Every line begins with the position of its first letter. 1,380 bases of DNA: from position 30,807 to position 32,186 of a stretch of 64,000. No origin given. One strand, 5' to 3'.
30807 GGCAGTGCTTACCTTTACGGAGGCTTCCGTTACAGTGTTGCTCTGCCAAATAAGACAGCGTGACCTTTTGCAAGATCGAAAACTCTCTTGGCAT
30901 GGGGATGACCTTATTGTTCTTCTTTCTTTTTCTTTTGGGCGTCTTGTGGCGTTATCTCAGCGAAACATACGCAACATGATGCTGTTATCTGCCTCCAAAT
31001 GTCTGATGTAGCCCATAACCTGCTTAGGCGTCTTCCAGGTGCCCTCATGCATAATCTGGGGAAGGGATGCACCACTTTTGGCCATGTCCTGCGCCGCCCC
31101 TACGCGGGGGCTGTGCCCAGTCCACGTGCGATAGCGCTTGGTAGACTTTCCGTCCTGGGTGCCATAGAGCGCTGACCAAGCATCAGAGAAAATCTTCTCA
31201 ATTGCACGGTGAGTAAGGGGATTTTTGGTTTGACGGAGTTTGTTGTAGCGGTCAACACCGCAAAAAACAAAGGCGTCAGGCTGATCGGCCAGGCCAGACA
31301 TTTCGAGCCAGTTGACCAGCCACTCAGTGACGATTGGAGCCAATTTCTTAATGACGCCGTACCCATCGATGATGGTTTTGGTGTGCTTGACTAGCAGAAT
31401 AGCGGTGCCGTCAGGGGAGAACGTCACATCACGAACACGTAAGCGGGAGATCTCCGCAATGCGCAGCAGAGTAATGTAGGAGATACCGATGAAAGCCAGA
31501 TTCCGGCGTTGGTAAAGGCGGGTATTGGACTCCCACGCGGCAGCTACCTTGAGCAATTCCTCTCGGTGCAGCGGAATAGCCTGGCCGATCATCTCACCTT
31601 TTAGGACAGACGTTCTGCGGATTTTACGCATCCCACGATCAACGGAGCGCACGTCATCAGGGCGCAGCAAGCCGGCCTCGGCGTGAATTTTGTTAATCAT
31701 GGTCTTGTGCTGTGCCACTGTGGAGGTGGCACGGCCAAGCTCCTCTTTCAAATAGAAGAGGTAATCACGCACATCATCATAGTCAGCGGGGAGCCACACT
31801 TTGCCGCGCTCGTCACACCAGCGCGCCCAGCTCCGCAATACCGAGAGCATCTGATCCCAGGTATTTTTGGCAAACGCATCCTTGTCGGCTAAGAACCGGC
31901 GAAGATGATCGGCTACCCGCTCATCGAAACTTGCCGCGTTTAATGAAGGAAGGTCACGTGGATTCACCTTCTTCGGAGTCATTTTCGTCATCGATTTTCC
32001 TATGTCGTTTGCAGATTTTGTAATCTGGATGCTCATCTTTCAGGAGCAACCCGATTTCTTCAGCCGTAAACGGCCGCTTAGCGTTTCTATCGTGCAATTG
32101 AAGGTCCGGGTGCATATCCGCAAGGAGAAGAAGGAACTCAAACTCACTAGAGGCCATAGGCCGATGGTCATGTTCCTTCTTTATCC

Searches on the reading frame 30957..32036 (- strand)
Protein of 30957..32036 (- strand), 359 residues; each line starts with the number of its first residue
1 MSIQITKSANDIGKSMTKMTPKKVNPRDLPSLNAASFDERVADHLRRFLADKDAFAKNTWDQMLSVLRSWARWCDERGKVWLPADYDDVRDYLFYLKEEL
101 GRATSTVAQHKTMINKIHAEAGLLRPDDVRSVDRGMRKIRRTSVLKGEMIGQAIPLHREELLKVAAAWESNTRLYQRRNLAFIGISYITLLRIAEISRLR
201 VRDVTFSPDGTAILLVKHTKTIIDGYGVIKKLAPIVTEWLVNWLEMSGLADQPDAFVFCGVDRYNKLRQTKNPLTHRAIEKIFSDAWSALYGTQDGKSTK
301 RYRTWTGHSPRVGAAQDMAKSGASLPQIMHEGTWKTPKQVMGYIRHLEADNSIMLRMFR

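Call 7: search_solved_structures(query=window:30957-32036:-, show_alignments=1)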
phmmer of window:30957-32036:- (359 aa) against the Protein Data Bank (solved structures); distinct sequences matched with E-value up to 0.001: 17.
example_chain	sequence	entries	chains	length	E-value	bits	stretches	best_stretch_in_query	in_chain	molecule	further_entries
5u91_A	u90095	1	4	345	8.8e-81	275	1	28-358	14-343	Tre recombinase protein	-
1q3u_A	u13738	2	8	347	6.1e-80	272.3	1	27-358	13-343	Cre recombinase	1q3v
1nzb_A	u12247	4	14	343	6.9e-80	272.1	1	27-358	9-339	Cre recombinase | PROTEIN (CRE RECOMBINASE) | Recombinase cre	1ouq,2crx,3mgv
1kbu_A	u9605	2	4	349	7.5e-80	272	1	27-358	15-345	CRE RECOMBINASE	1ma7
3crx_A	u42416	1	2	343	1.8e-79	270.7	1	27-358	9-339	CRE RECOMBINASE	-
5crx_A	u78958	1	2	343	2.4e-79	270.3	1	27-358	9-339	PROTEIN (BACTERIOPHAGE P1 CRE GENE)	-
2hof_A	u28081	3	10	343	4.7e-79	269.4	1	27-358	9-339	Recombinase cre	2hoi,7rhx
7rhz_B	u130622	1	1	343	8.7e-79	268.5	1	27-358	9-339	Recombinase cre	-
7rhy_A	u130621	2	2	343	1.7e-78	267.5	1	27-358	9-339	Recombinase cre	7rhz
1crx_A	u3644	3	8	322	2e-78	267.3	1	41-358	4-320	Cre recombinase | Recombinase cre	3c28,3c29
1xns_A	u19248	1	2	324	2e-78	267.3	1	41-358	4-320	Recombinase CRE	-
1pvq_A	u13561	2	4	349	3.4e-78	266.5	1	27-358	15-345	Recombinase cre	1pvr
4crx_A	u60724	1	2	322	5.2e-78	265.9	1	41-358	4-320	PROTEIN (CRE RECOMBINASE)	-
1xo0_A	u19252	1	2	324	5.3e-78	265.9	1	41-358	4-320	Recombinase CRE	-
1f44_A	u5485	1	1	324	7.2e-78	265.5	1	41-358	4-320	CRE RECOMBINASE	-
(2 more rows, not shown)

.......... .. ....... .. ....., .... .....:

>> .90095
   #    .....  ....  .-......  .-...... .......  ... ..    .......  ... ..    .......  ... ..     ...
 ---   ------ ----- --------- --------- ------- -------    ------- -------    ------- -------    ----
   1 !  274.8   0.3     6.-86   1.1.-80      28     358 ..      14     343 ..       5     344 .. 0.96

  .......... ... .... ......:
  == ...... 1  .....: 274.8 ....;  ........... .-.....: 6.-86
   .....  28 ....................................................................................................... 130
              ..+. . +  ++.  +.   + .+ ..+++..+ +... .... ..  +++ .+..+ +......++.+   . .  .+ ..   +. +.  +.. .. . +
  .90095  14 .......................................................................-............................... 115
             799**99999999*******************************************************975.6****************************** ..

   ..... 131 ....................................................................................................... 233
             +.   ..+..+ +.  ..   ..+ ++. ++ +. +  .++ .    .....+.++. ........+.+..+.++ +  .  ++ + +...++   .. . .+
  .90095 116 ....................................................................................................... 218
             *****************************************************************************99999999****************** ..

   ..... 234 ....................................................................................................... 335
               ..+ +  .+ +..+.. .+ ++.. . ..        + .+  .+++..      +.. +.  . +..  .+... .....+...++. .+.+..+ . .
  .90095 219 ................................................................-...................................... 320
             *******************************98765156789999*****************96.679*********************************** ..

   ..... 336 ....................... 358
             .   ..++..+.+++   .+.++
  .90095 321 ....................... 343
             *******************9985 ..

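Call 10: search_protein_families(library=pfam, proteins=[window:30957-32036:-], max_evalue=0.01)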
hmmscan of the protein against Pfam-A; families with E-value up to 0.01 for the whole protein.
window:30957-32036:- (359 aa): 1 family
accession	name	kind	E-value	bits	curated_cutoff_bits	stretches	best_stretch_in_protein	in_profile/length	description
PF00589.27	Phage_integrase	-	2.5e-16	60.4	27.1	1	174-347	19-169/172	Phage integrase family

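Call 11: search_protein_families(library=phrogs, proteins=[window:30957-32036:-], max_evalue=0.01)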
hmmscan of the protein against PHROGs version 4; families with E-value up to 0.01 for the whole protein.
window:30957-32036:- (359 aa): 3 families
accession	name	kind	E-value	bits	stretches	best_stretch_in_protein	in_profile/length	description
phrog_1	-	integration and excision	1e-20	75.5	1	37-350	162-439/611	integrase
phrog_29857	-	unknown function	2e-19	70.7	1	290-358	2-69/73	-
phrog_216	-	integration and excision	2.5e-08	34.4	1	177-357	74-235/301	integrase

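Call 12: search_dna_similar(query=window:30957-32036:-, collection=phages, mode=protein, max_rows=30)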
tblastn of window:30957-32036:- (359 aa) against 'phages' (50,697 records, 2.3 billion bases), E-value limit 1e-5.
Records with a match: 28; places in all: 28; records where one place covers at least 80% of the query: 27.
Best place of each record, by identity: <60% 28.
By first word of the organism name: Escherichia 16; Enterobacteria 4; Salmonella 3; Vibrio 2; Punavirus 1; Cronobacter 1; Microcystis 1.
By host as written in the record: - 9; Escherichia coli 8; Salmonella enterica subsp. enterica serovar Indiana J46 2; Escherichia coli C600 2; Enterovibrio norvegicus 2; Salmonella enterica subsp. enterica serovar Kouka 1; Escherichia coli strain MG1655 Z1 1; Escherichia coli MC1061 1; and 2 more.
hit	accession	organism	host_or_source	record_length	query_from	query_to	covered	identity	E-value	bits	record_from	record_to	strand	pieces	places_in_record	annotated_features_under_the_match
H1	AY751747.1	Enterobacteria phage P7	-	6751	27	358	92%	41.0%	8e-77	262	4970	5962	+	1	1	immC region | cre: Cre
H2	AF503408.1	Enterobacteria phage P7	-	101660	27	358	92%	41.0%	1e-76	262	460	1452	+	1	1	cre: Cre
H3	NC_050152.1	Enterobacteria phage P7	-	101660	27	358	92%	41.0%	1e-76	262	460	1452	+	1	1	cre: site-specific integrase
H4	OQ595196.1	Salmonella phage SJ1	Salmonella enterica subsp. enterica ...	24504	27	358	92%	41.0%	2e-76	261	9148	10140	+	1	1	GST-loxP-cre recombinase fusion protein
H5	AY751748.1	Enterobacteria phage phiW39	-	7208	27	358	92%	40.7%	1e-76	262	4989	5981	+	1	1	cre: cyclization recombinase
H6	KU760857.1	Salmonella phage SJ46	Salmonella enterica subsp. enterica ...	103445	27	358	92%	40.7%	1e-76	262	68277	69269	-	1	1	cre: GST-loxP-cre recombinase fusion protein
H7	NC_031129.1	Salmonella phage SJ46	Salmonella enterica subsp. enterica ...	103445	27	358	92%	40.7%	1e-76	262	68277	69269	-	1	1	cre: GST-loxP-cre recombinase fusion protein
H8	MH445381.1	Escherichia phage P1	Escherichia coli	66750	27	358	92%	40.7%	1e-76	262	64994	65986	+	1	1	GST-loxP-cre recombinase fusion protein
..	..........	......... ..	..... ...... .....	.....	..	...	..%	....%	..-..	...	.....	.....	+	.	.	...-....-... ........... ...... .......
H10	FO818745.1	Escherichia phage RCS47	Escherichia coli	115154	27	358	92%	40.7%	1e-76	262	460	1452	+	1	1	cre: Recombinase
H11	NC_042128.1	Escherichia phage RCS47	Escherichia coli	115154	27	358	92%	40.7%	1e-76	262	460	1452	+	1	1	cre: site-specific integrase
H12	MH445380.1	Escherichia phage P1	Escherichia coli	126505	27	358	92%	40.7%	1e-76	262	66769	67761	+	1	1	GST-loxP-cre recombinase fusion protein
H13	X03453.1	Escherichia phage P1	-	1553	27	358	92%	40.7%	3e-81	261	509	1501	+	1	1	unnamed protein product; ORF2, put. cre protein (aa 1-343)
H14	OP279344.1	Escherichia phage P1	Escherichia coli strain MG1655 Z1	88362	27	358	92%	40.7%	2e-76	261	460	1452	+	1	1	cre: Cre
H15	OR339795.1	Escherichia phage phi456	Escherichia coli MC1061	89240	27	358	92%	40.7%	2e-76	261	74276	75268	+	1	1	Cre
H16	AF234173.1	Escherichia phage P1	-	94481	27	358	92%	40.7%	3e-76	261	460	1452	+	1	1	99 pct identical (2 gaps) to fragment of P1 sequence deposited as ... | cre: Cre | promoter | minus_35_signal | minus_10_signal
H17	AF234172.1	Escherichia phage P1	-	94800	27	358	92%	40.7%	3e-76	261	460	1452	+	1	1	99 pct identical (2 gaps) to fragment of P1 sequence deposited as ... | cre: Cre | promoter | minus_35_signal | minus_10_signal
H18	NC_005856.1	Escherichia phage P1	Escherichia coli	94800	27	358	92%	40.7%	3e-76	261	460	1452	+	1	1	99 pct identical (2 gaps) to fragment of P1 sequence deposited as ... | cre: site-specific integrase | promoter | minus_35_signal | minus_10_signal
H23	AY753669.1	Escherichia phage D6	-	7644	39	345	86%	42.9%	3e-66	232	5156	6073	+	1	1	dre: tyrosine recombinase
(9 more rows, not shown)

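Call 13: search_dna_similar(query=window:30957-32036:-, collection=plasmids, mode=protein, max_rows=40)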
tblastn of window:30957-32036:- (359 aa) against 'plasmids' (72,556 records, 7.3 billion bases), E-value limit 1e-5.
Records with a match: 4080; places in all: 4136; records where one place covers at least 80% of the query: 2474.
Best place of each record, by identity: <60% 4080.
By first word of the organism name: Klebsiella 1327; Escherichia 1317; Salmonella 504; Enterobacter 294; Pantoea 113; Citrobacter 79; Vibrio 77; Pseudosulfitobacter 32; Raoultella 27; Sphingobium 26; and 80 more.
By predicted mobility (MOB-suite, as given by PLSDB): conjugative 1957; non-mobilizable 1821; mobilizable 302.
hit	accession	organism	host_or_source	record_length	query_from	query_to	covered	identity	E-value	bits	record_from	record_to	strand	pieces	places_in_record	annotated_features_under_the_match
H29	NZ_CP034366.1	Pantoea sp. CCBC3-3-1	Cotinus coggygria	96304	36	359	90%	58.0%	1e-123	399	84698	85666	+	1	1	tyrosine-type recombinase/integrase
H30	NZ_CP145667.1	Citrobacter freundii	Homo sapiens,stool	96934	19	355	94%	53.8%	2e-111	363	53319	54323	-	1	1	tyrosine-type recombinase/integrase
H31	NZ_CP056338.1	Citrobacter freundii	culture,Wastewater effluent sample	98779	19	355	94%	53.5%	2e-110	361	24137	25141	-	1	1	tyrosine-type recombinase/integrase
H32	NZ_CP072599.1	Duffyella gerundensis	Prunus dulcis,Inner leaf tissues of ...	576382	26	358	93%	47.2%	8e-90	301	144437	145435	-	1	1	tyrosine-type recombinase/integrase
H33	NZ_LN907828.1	Duffyella gerundensis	-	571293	26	358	93%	47.2%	2e-89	300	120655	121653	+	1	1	tyrosine-type recombinase/integrase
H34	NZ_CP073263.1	Duffyella gerundensis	Lolium perenne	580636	26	358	93%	47.2%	2e-89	300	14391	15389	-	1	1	tyrosine-type recombinase/integrase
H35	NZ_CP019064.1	Rahnella sikkimica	bacteria,soil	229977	3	354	98%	44.5%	5e-69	287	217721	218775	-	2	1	none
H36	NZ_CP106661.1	Pantoea dispersa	Philodendron erubescens,Pure ...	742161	29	358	92%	47.2%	3e-86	291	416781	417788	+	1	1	tyrosine-type recombinase/integrase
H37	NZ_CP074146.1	Serratia sp. JSRIV002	river water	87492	25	355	92%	47.0%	9e-93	310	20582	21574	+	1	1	tyrosine-type recombinase/integrase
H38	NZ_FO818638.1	Xenorhabdus bovienii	-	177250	28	357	92%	47.0%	2e-95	318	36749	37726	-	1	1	tyrosine-type recombinase/integrase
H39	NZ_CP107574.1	Pantoea dispersa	Spermacoce stricta,Pure ...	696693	29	359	92%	46.7%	3e-86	291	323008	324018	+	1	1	tyrosine-type recombinase/integrase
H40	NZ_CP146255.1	Pantoea dispersa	Nicotiana tabacum L.,Cell ...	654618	29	358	92%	46.9%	5e-86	290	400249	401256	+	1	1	tyrosine-type recombinase/integrase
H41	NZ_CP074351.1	Pantoea dispersa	tissue sample,leaves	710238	29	358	92%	46.9%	1e-85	289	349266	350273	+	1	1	tyrosine-type recombinase/integrase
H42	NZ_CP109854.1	Pantoea dispersa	Bidens alba,Pure isolate,rhizosphere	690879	29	358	92%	46.9%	1e-85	289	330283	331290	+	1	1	tyrosine-type recombinase/integrase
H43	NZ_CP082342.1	Pantoea dispersa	Canis lupus familiaris,Skin swab,Paw ...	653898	29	358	92%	46.9%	3e-85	288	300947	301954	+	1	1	tyrosine-type recombinase/integrase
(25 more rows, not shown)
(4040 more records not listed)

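Call 14: get_annotated_region(hit=H29, flank=5000)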
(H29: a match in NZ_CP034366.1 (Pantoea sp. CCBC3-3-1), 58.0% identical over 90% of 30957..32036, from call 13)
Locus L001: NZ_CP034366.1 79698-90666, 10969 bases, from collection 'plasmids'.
description: Pantoea sp. CCBC3-3-1 plasmid unnamed3, complete sequence
organism: Pantoea sp. CCBC3-3-1 (NCBI taxid 2490851)
taxonomy: Bacteria; Pseudomonadota; Gammaproteobacteria; Enterobacterales; Erwiniaceae; Pantoea; Pantoea sp. CCBC3-3-1
host: -; source: Cotinus coggygria; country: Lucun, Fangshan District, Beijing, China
typing (MOB-suite, as given by PLSDB): non-mobilizable; replicon rep_cluster_2159
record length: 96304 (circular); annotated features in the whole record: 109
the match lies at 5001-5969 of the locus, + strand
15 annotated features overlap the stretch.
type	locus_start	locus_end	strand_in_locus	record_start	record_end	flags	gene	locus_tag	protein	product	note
CDS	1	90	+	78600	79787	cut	-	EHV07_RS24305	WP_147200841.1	hypothetical protein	-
CDS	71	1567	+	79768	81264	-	-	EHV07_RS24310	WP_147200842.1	terminase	-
CDS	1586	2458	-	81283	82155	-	-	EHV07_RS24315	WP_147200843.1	hypothetical protein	-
CDS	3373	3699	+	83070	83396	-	-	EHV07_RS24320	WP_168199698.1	hypothetical protein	-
CDS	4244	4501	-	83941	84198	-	-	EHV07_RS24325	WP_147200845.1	helix-turn-helix transcriptional regulator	-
CDS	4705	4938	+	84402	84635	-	-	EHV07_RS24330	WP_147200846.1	hypothetical protein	-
CDS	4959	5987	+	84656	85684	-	-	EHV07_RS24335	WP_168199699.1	tyrosine-type recombinase/integrase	GO:0015074 - DNA integration [Evidence IEA]; GO:0006310 - DNA recombination [Evidence IEA]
CDS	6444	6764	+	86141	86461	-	-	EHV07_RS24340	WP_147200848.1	hypothetical protein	-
CDS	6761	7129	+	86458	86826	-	-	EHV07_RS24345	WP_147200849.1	hypothetical protein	-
CDS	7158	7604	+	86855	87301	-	-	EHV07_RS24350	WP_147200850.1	hypothetical protein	-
CDS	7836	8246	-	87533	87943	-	-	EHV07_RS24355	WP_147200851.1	hypothetical protein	-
CDS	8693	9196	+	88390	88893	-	-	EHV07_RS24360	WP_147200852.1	hypothetical protein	-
CDS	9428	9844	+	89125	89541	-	-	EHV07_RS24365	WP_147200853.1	hypothetical protein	-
CDS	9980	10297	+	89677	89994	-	-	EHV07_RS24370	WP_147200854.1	hypothetical protein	-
CDS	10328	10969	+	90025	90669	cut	-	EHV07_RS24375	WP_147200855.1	Ref family recombination enhancement nuclease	-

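Call 15: get_annotated_region(hit=H30, flank=5000)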
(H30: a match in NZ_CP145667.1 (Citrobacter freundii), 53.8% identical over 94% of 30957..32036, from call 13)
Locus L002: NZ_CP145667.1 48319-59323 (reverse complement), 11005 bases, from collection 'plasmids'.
description: Citrobacter freundii strain S1-CHI-03-B plasmid p2-S1-CHI-03-B, complete sequence
organism: Citrobacter freundii (NCBI taxid 546)
taxonomy: Bacteria; Pseudomonadota; Gammaproteobacteria; Enterobacterales; Enterobacteriaceae; Citrobacter; Citrobacter freundii
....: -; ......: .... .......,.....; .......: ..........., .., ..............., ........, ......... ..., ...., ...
typing (MOB-suite, as given by PLSDB): non-mobilizable
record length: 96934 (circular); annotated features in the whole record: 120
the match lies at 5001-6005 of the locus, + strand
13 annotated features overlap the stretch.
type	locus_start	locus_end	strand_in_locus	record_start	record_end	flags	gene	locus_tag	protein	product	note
CDS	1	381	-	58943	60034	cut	-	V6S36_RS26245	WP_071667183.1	ParM/StbA family protein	GO:0030541 - plasmid partitioning [Evidence IEA]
CDS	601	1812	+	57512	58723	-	-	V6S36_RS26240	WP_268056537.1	hypothetical protein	-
CDS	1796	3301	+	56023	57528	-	-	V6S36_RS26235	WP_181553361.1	terminase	-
CDS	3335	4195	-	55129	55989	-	-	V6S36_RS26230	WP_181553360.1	hypothetical protein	-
CDS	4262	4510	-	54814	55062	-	-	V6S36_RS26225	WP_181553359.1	hypothetical protein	-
CDS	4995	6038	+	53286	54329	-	-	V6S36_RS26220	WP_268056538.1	tyrosine-type recombinase/integrase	GO:0015074 - DNA integration [Evidence IEA]; GO:0006310 - DNA recombination [Evidence IEA]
CDS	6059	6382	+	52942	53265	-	-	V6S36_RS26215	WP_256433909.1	helix-turn-helix transcriptional regulator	-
CDS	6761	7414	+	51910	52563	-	-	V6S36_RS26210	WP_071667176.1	hypothetical protein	-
CDS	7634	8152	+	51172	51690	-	-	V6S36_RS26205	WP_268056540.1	hypothetical protein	-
CDS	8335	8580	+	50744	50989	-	-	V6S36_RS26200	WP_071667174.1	hypothetical protein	-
CDS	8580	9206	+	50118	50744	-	-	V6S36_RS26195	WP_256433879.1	Ref family recombination enhancement nuclease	-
CDS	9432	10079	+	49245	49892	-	-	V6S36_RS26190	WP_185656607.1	hypothetical protein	-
CDS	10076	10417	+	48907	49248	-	-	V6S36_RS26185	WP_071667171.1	hypothetical protein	-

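Call 19: find_related_loci(query=window:30957-32036:-, collection=genome_contigs, flank=4000)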
Query window:30957-32036:- (359 aa) in genome_contigs; peptide patterns used: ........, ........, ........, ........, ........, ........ (x = any residue, [..] = any of these).
59 stretches matched a pattern; 10 encode a relative of the query (tblastn E <= 1e-3); 10 distinct loci.
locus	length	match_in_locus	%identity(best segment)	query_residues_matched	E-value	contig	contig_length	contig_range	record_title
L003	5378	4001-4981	47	35-357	9e-102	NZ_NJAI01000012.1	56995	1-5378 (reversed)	Xenorhabdus hominickii strain DSM 17903 Xhom_12, whole genome shotgun sequence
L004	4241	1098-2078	47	27-357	1e-100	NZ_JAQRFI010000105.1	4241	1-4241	Xenorhabdus yunnanensis strain XENO-10 contig00105, whole genome shotgun sequence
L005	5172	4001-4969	47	28-355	8e-99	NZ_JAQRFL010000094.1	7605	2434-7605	Xenorhabdus khoisanae strain SF87 RM10_94, whole genome shotgun sequence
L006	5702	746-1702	46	37-354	3e-93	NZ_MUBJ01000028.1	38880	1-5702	Xenorhabdus vietnamensis strain DSM 22392 Xvie_28, whole genome shotgun sequence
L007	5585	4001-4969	40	29-354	7e-77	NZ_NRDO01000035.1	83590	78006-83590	Citrobacter sp. NCU1 contig_35, whole genome shotgun sequence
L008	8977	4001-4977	50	28-357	5e-71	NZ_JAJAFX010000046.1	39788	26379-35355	Photorhabdus temperata strain DSM 14550 D1091455_108_46, whole genome shotgun sequence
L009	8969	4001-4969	35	31-354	2e-70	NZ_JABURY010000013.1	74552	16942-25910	Frischella japonica strain Ac13 Ac13_13, whole genome shotgun sequence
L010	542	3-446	63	212-359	2e-66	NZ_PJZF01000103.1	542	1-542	Chimaeribacter californicus strain 2015-Iso6 NODE_104_length_542_cov_4.31151_ID_4788, whole genome shotgun sequence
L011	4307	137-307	65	301-357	3e-21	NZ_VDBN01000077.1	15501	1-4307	Xenorhabdus sp. Sc-CR9 NODE_77_length_15501_cov_27.7868, whole genome shotgun sequence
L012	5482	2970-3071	62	322-355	9e-10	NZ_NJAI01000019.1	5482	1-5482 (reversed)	Xenorhabdus hominickii strain DSM 17903 Xhom_19, whole genome shotgun sequence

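Call 20: find_related_loci(query=window:30957-32036:-, collection=viral_contigs, flank=4000)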
Query window:30957-32036:- (359 aa) in viral_contigs; peptide patterns used: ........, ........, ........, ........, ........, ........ (x = any residue, [..] = any of these).
20 stretches matched a pattern; 12 encode a relative of the query (tblastn E <= 1e-3); 12 distinct loci.
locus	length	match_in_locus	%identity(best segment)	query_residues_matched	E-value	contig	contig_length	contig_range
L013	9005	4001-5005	54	19-355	4e-115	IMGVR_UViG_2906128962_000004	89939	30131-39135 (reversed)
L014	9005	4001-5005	52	19-355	1e-111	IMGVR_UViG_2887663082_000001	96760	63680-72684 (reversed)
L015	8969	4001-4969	46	28-355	1e-97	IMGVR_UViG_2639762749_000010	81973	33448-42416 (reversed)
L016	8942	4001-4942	42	39-354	2e-79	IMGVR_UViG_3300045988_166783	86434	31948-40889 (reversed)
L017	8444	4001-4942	42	39-354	2e-79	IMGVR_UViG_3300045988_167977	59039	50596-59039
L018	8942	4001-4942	42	39-354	2e-79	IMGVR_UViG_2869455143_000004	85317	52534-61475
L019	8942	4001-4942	42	39-354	6e-79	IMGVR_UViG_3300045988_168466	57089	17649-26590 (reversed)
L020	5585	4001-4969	40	29-354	1e-76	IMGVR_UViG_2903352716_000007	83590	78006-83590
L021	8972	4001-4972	40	28-354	9e-76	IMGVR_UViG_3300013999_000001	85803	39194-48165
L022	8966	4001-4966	52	36-359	4e-113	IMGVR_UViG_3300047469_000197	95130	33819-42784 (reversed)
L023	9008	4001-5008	40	16-354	3e-75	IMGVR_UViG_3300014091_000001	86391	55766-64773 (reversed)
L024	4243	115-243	58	313-355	4e-12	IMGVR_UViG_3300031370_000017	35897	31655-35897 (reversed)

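Call 21: find_homologous_proteins(query=window:30957-32036:-, max_evalue=1e-30)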
Query window:30957-32036:- (359 aa): 170 proteins with E <= 1e-30 among 3307 candidates; the best 120 are listed.
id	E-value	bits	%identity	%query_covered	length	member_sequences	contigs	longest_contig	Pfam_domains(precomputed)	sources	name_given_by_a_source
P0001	1.1e-231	786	100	96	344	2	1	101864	PF00589.28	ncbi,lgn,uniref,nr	ncbi:tyrosine-type recombinase/integrase [Nissabacter sp. SGAir0207]|uniref:tyrosine-type recombinas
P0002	3.9e-123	429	59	89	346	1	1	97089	PF00589.28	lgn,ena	-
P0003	1.3e-121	424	58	90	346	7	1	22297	PF00589.28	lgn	-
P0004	1.8e-121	424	58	90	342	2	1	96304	PF00589.28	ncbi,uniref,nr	ncbi:tyrosine-type recombinase/integrase [Pantoea sp. CCBC3-3-1]|uniref:tyrosine-type recombinase/in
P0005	3.5e-118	413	58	89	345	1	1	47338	PF00589.28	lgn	-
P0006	3.4e-117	410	56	90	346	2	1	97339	PF00589.28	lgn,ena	-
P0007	1.4e-115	404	56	89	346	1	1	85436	PF13495.13,PF00589.28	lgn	-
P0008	1.4e-111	391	55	91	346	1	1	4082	PF00589.28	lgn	-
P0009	1.8e-109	384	54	94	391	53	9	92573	PF00589.28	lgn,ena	-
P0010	2.2e-108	381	53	91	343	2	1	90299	PF00589.28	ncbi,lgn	ncbi:TPA: tyrosine-type recombinase/integrase [Enterobacter hormaechei subsp. xiangfangensis]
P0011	3.6e-108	380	52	90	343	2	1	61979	PF13495.13,PF00589.28,PF02899.24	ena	-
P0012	4.6e-107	376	53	94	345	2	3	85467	PF00589.28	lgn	-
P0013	4.0e-97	344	48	92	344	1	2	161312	PF00589.28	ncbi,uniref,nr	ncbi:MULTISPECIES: tyrosine-type recombinase/integrase [Xenorhabdus]|uniref:Tyrosine-type recombinas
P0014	7.5e-96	339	48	92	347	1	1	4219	PF00589.28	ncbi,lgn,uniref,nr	ncbi:tyrosine-type recombinase/integrase [Photorhabdus aegyptia]|uniref:Site-specific recombinase Xe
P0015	1.2e-93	332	47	90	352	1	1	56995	PF00589.28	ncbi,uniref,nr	ncbi:tyrosine-type recombinase/integrase [Xenorhabdus hominickii]|uniref:Tyrosine recombinase XerC n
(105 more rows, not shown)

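Call 42: find_encoding_contigs(protein=P0002, flank=4000, max_places=2)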
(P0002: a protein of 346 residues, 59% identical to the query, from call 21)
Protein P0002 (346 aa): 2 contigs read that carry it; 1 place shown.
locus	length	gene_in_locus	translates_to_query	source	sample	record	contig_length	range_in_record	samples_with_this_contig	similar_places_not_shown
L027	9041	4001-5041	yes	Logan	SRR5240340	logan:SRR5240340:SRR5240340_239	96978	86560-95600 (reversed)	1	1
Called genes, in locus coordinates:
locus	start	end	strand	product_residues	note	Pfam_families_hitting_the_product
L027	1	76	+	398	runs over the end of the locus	-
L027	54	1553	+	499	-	-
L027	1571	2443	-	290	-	PF27008:Phage_P7_repressor_C1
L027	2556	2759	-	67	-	-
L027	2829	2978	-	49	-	-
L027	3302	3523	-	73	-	PF01381:HTH_3, PF12844:HTH_19 (weak)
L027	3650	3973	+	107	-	-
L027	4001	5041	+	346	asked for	PF00589:Phage_integrase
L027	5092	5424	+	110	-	-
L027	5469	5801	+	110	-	-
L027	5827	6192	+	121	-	-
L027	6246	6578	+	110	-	-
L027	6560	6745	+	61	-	-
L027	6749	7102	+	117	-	-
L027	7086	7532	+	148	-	-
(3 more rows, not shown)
